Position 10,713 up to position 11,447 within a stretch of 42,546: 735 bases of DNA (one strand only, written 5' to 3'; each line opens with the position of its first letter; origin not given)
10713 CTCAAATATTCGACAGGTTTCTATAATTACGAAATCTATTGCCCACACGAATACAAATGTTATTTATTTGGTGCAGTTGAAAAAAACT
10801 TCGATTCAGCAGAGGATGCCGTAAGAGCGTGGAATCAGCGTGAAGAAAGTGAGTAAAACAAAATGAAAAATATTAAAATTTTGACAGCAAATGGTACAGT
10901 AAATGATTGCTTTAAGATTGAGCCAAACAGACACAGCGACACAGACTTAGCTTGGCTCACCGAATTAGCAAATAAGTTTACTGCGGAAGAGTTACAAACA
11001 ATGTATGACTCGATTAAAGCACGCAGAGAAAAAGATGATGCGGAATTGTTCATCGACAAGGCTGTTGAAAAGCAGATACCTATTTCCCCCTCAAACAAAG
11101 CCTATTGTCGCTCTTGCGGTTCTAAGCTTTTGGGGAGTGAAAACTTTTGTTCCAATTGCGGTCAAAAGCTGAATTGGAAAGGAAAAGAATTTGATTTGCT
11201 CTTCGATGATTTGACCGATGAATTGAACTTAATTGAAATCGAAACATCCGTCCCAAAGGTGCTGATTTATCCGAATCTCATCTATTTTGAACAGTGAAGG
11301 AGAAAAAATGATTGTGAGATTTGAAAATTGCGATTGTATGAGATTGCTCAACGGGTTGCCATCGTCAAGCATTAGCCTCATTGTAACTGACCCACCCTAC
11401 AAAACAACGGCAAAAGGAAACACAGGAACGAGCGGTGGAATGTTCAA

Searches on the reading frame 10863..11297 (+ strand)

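Call 63: search_protein_families(library=pfam, proteins=[window:10863-11297:+], max_evalue=0.01)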
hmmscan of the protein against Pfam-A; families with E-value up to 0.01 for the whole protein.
window:10863-11297:+ (144 aa): 6 families
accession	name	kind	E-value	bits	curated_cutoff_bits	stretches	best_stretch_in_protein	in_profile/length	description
PF13240.11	Zn_Ribbon_1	-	4e-06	26.9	25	1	81-103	1-23/23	zinc-ribbon domain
PF13248.11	Zn_ribbon_3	-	0.00072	19.4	27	1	79-103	2-26/26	zinc-ribbon domain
PF14803.11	Zn_ribbon_Nudix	-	0.00084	19.7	25.6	0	94-106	1-13/34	Nudix N-terminal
PF12773.13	DZR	-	0.00095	19.7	27.3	1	76-104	9-35/45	Double zinc ribbon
PF17032.10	Zn_ribbon_15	-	0.002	19.3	28.9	1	75-100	48-73/73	zinc-ribbon family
PF18912.6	DZR_2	-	0.005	17.1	27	1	77-103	19-46/56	Double zinc ribbon domain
